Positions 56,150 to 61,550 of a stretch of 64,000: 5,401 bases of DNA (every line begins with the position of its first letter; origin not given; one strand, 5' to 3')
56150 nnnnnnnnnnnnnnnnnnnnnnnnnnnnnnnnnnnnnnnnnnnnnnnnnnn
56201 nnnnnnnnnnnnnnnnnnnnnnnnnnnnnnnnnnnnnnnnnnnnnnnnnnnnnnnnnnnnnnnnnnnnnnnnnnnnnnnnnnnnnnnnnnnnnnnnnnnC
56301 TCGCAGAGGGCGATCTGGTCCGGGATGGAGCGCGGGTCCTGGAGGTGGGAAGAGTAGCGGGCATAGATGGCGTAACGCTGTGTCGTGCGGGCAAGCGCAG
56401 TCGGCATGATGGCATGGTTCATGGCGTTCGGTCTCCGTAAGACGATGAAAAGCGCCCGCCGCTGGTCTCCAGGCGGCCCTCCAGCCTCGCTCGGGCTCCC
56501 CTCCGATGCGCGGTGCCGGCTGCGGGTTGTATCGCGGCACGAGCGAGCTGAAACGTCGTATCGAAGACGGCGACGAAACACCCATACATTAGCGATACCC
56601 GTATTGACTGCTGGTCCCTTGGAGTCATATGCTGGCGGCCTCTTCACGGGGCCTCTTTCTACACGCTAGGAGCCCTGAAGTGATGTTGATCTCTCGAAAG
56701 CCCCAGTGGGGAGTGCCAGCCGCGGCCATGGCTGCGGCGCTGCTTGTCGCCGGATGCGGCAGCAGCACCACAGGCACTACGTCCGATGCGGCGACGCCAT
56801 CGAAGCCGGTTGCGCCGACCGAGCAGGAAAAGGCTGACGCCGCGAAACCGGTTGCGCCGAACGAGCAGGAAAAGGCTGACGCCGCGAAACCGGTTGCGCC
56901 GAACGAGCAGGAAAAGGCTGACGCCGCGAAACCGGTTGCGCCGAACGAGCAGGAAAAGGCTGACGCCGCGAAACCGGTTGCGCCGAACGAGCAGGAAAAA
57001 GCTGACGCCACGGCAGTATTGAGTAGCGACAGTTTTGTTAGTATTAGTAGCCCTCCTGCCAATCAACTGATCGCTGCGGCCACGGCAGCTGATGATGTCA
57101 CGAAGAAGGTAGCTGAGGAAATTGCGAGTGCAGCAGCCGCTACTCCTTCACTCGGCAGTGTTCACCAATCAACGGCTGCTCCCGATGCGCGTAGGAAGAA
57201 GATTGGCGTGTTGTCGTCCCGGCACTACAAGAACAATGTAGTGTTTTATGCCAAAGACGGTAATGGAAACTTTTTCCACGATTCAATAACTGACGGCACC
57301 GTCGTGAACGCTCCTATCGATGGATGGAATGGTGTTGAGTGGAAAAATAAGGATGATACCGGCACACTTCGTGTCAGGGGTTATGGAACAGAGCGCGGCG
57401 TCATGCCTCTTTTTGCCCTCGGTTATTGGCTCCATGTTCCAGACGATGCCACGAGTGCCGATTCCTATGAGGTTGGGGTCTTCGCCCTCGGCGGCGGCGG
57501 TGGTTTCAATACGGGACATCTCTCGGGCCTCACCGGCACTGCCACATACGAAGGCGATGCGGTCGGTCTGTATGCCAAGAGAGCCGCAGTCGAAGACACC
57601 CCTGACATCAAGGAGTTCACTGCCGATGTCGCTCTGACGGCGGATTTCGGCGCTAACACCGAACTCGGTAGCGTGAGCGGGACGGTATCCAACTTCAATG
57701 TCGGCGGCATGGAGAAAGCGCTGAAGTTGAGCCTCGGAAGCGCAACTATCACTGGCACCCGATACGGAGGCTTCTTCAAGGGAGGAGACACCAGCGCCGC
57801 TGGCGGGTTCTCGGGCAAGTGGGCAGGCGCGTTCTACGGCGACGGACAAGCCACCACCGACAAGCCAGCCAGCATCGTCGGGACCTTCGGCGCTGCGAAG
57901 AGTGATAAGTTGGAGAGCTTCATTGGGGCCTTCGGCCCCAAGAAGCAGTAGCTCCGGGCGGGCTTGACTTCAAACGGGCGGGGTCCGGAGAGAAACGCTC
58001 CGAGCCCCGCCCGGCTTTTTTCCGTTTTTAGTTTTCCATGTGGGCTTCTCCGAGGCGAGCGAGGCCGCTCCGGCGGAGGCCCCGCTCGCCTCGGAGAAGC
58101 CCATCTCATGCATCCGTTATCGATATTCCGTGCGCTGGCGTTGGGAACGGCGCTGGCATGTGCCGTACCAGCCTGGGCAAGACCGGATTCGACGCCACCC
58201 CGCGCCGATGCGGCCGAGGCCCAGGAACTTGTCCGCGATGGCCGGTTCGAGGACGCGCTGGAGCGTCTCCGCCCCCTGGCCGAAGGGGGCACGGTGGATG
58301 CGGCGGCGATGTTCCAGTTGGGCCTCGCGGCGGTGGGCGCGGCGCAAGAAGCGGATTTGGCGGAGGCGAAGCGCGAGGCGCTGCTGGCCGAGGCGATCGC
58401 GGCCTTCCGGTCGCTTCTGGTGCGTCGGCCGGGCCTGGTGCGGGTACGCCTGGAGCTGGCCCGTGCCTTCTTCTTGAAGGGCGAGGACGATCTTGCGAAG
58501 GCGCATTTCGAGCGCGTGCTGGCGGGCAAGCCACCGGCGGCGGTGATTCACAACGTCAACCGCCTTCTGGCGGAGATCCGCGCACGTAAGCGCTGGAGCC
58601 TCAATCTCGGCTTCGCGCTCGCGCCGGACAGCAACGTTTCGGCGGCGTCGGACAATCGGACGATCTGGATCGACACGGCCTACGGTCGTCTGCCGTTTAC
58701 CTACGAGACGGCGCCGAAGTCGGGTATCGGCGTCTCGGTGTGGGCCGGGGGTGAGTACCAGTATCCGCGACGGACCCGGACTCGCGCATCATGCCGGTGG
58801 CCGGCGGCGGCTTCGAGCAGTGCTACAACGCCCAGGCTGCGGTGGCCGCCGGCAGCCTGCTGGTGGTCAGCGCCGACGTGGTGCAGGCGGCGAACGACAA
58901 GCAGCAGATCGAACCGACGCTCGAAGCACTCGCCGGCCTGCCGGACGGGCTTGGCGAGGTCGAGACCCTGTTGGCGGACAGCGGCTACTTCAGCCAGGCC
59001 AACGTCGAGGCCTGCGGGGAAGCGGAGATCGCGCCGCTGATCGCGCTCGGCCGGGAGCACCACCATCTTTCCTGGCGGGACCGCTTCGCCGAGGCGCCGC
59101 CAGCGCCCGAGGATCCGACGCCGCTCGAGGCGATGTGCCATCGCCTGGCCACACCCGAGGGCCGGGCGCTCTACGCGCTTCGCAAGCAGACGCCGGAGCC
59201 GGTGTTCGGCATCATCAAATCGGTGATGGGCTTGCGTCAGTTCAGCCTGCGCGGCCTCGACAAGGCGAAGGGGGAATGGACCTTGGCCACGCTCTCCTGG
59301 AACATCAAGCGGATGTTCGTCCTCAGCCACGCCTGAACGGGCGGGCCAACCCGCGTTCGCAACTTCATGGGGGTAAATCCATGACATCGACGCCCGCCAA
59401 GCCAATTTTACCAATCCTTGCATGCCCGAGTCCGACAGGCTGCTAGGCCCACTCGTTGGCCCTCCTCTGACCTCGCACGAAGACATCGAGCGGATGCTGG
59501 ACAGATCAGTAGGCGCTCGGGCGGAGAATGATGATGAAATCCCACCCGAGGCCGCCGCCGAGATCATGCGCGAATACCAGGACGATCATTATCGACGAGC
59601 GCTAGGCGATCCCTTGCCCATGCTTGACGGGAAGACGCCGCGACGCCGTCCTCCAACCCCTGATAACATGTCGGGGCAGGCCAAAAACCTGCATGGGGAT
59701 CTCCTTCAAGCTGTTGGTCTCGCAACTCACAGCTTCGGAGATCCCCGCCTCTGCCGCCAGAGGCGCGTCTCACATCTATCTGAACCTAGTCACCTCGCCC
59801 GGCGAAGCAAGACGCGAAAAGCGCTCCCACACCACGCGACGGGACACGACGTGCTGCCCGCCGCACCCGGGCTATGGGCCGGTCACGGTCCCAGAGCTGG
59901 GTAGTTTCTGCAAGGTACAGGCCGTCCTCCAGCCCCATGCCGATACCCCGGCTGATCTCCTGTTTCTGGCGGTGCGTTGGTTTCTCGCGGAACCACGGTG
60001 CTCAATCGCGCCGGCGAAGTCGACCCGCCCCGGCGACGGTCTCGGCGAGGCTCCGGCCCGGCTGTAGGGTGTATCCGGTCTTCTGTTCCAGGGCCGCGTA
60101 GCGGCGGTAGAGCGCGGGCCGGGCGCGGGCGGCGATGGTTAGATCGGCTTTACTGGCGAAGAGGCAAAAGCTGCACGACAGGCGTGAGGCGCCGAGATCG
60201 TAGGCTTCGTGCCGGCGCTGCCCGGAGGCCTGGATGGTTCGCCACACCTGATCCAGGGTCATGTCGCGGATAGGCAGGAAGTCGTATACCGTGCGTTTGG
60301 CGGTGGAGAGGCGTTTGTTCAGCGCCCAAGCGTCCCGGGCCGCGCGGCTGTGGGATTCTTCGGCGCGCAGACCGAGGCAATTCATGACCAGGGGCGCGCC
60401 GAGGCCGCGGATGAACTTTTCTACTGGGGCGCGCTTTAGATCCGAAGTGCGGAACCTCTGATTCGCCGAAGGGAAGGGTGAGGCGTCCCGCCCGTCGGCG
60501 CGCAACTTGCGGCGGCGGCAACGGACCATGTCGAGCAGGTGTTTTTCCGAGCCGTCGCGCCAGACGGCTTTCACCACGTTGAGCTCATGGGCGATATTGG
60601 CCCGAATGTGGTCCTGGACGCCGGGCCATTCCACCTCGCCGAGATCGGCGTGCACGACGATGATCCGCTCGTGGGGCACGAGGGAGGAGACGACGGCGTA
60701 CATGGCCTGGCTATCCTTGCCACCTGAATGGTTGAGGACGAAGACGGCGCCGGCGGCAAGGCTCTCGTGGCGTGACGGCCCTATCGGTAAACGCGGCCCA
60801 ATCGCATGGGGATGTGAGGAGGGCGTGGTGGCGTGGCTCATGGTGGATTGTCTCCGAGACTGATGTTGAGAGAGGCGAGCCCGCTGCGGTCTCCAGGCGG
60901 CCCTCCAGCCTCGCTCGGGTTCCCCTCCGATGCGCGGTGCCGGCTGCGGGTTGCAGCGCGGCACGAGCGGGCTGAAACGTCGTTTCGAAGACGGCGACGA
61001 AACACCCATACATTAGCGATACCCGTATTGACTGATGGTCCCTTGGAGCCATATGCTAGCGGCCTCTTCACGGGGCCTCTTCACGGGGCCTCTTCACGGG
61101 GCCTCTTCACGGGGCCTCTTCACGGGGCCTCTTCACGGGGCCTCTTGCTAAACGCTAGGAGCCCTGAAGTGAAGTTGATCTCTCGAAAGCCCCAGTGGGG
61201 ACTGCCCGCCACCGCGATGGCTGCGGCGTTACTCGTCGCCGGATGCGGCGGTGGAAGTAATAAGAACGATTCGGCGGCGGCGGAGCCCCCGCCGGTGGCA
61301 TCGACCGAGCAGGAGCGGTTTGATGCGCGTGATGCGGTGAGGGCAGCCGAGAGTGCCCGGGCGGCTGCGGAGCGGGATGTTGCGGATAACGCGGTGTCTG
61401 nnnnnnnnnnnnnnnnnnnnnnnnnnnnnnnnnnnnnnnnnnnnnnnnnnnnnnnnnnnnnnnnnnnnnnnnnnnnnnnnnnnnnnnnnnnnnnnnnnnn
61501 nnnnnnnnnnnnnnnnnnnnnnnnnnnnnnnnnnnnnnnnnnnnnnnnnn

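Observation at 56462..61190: About 240-bp divergent-promoter segment duplicated in direct orientation; one copy drives a large serine recombinase, the other a PP-loop gene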

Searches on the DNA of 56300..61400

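Call 17: search_rna_families(source=window, start=56300, end=61400, threshold=evalue, max_evalue=1)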
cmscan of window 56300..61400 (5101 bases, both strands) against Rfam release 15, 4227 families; matches with E-value up to 1: 2.
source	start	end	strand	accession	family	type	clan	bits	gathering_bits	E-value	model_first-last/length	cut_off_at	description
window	58047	58096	-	RF04198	MIR8670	Gene; miRNA;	-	28.3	150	0.024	1-142/142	no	MIR8670 microRNA precursor family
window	58048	58097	+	RF04198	MIR8670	Gene; miRNA;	-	26.6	150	0.066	1-142/142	no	MIR8670 microRNA precursor family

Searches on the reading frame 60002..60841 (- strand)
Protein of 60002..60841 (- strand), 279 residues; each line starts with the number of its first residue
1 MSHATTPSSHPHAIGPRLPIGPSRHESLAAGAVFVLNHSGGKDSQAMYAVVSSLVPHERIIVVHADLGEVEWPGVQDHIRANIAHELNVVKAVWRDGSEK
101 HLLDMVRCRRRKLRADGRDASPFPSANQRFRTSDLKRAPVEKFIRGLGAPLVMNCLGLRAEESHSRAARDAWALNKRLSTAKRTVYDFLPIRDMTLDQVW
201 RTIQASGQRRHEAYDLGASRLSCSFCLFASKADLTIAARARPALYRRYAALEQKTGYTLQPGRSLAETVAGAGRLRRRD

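Call 7: search_protein_families(library=pfam, proteins=[window:60002-60841:-], max_evalue=0.01)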
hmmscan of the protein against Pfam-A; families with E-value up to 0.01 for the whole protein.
window:60002-60841:- (279 aa): 1 family
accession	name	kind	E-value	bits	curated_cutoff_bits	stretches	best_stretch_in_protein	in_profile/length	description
PF01507.26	PAPS_reduct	-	4e-09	37.2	22.5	1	35-226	3-172/175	Phosphoadenosine phosphosulfate reductase domain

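Call 25: search_protein_families(library=ncbifam, proteins=[window:60002-60841:-], max_evalue=0.01)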
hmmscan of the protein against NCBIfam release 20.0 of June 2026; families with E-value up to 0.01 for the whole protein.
window:60002-60841:- (279 aa): 8 families
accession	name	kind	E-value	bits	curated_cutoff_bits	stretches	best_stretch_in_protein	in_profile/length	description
NF005316.0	PRK06850.1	equivalog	7.4e-08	31.6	536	1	34-204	32-212/505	hypothetical protein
TIGR03183.1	DNA_S_dndC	equivalog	1.8e-07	30.4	290.4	1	34-204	16-198/447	DNA phosphorothioation system sulfurtransferase DndC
NF006327.0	PRK08557.1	equivalog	2.1e-06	26.8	366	1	38-255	188-383/415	hypothetical protein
NF010368.0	PRK13795.1-3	equivalog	3.5e-05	22.3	588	1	37-250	253-444/635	hypothetical protein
NF010367.0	PRK13795.1-2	equivalog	6.7e-05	21.5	456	1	124-249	317-438/584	hypothetical protein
NF010366.0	PRK13795.1-1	equivalog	7.5e-05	21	745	1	38-251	273-468/667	hypothetical protein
NF002537.0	PRK02090.1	equivalog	0.0019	17.9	154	1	138-226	133-212/244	phosphoadenylyl-sulfate reductase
TIGR02055.1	APS_reductase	subfamily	0.0044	16.9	235.3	1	156-228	101-169/194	adenylylsulfate reductase, thioredoxin dependent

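Call 29: find_encoding_contigs(protein=window:60002-60841:-, flank=10000, max_places=10)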
Protein window:60002-60841:- (279 aa): 2 contigs read that carry it; 2 places shown.
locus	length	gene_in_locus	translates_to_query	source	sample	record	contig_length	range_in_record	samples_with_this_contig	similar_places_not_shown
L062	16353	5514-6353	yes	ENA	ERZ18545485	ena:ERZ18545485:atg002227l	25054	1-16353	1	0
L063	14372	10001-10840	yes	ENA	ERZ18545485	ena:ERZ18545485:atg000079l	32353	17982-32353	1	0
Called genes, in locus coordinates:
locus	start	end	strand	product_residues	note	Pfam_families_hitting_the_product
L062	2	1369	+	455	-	?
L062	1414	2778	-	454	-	PF24575:TPR_Slam (faint), PF13432:TPR_16 (faint), PF04575:SlipAM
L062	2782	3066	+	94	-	-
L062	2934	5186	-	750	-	-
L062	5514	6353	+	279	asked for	PF01507:PAPS_reduct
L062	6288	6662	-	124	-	-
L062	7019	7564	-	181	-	PF01609:DDE_Tnp_1, PF13751:DDE_Tnp_1_6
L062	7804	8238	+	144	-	-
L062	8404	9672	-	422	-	-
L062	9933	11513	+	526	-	PF00239:Resolvase, PF07508:Recombinase, PF13408:Zn_ribbon_recom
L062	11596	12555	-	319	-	PF02195:ParB_N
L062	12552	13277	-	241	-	PF01656:CbiA, PF09140:MipZ (faint), PF10609:ParA (weak), PF13614:AAA_31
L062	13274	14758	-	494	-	PF03428:RP-C, PF11800:RP-C_C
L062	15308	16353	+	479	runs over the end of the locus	PF00078:RVT_1, PF08388:GIIM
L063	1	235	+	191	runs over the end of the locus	PF01695:IstB_IS21, PF00308:Bac_DnaA (weak)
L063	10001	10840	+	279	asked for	PF01507:PAPS_reduct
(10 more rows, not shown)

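Call 41: search_protein_families(library=pfam, proteins=[L062:1414-2778:-], max_evalue=5)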
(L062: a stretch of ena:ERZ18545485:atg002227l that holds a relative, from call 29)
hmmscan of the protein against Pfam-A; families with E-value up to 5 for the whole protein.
L062:1414-2778:- (454 aa): 10 families
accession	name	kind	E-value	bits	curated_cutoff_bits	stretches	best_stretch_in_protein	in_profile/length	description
PF04575.19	SlipAM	-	8e-30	104.8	22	1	163-452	1-286/288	Surface lipoprotein assembly modifier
PF13432.12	TPR_16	-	4.5e-06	27.4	32.7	2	94-144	14-64/65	Tetratricopeptide repeat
PF24575.1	TPR_Slam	-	5.5e-06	27.2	35.2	1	86-134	56-104/104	Surface lipoprotein assembly modifier, N-terminal TPR repeats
PF14559.12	TPR_19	-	0.00014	22.5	25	1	93-148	7-62/68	Tetratricopeptide repeat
PF13424.12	TPR_12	-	0.0028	18.3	30.1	1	90-140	23-74/77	Tetratricopeptide repeat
PF13428.12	TPR_14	-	0.033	15.3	23.5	2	112-144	2-34/44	Tetratricopeptide repeat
PF13174.12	TPR_6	-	0.058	14.5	26.3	1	114-138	3-27/33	Tetratricopeptide repeat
PF09613.16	HrpB1_HrpK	-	0.062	13.4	29.3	1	28-85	42-101/126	Bacterial type III secretion protein (HrpB1_HrpK)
PF25060.1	ARM_TT21_2nd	-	0.19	11.6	27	1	90-146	201-257/270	Tetratricopeptide repeat protein 21 second ARM domain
PF07719.23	TPR_2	-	1.3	9.8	27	1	116-139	6-29/34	Tetratricopeptide repeat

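Call 47: search_dna_similar(query=window:60002-60841:-, collection=plasmids, mode=protein, max_rows=12)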
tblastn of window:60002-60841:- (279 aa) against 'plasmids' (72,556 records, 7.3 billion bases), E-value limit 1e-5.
Records with a match: 337; places in all: 343; records where one place covers at least 80% of the query: 137.
Best place of each record, by identity: <60% 337.
By first word of the organism name: Pseudomonas 154; Streptomyces 39; Xanthomonas 26; Sphingobium 8; Burkholderia 8; Sphingomonas 7; Alteromonas 6; Cupriavidus 6; Paenibacillus 6; Stutzerimonas 6; and 48 more.
By predicted mobility (MOB-suite, as given by PLSDB): non-mobilizable 222; mobilizable 62; conjugative 53.
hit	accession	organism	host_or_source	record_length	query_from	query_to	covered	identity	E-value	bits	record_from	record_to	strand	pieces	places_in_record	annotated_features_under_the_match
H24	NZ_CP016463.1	Bosea sp. RAC05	Microbial isolate,Algal phycosphere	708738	25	259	84%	48.3%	5e-50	183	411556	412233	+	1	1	phosphoadenosine phosphosulfate reductase family protein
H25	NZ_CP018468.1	Xanthomonas vesicatoria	Capsicum annuum,pepper leaf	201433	22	269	89%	44.7%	2e-43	164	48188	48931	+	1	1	phosphoadenosine phosphosulfate reductase family protein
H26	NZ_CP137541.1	Xanthomonas euvesicatoria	tomato,cell culture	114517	19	278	93%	42.4%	8e-43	162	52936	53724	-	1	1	phosphoadenosine phosphosulfate reductase family protein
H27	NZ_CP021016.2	Xanthomonas citri pv. phaseoli var. fuscans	Phaseolus vulgaris,cell culture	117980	19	278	93%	42.4%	8e-43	162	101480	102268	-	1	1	phosphoadenosine phosphosulfate reductase family protein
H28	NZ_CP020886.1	Xanthomonas citri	Citrus x aurantiifolia,Cell culture,leaf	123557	19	278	93%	42.4%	2e-43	164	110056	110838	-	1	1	phosphoadenosine phosphosulfate reductase family protein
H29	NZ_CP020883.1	Xanthomonas citri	Citrus x aurantiifolia,Cell culture,leaf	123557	19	278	93%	42.4%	2e-43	164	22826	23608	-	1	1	phosphoadenosine phosphosulfate reductase family protein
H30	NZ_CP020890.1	Xanthomonas citri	Citrus hystrix,Cell culture,leaf,leaf ...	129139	19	278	93%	42.4%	2e-43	164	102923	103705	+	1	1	phosphoadenosine phosphosulfate reductase family protein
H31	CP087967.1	Polaromonas sp. P1-6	cell culture,cave ground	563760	31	271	86%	45.3%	2e-47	176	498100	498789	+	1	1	phosphoadenosine phosphosulfate reductase family protein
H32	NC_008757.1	Polaromonas naphthalenivorans CJ2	-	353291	25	272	89%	43.9%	8e-49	180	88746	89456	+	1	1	phosphoadenosine phosphosulfate reductase family protein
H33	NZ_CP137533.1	Xanthomonas euvesicatoria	tomato,cell culture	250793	22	269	89%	43.5%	9e-42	159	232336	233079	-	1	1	phosphoadenosine phosphosulfate reductase family protein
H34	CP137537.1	Xanthomonas euvesicatoria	tomato,cell culture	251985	22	269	89%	43.5%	9e-42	159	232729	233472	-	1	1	phosphoadenosine phosphosulfate reductase family protein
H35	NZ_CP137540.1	Xanthomonas euvesicatoria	tomato,cell culture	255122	22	269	89%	43.5%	9e-42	159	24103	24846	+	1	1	phosphoadenosine phosphosulfate reductase family protein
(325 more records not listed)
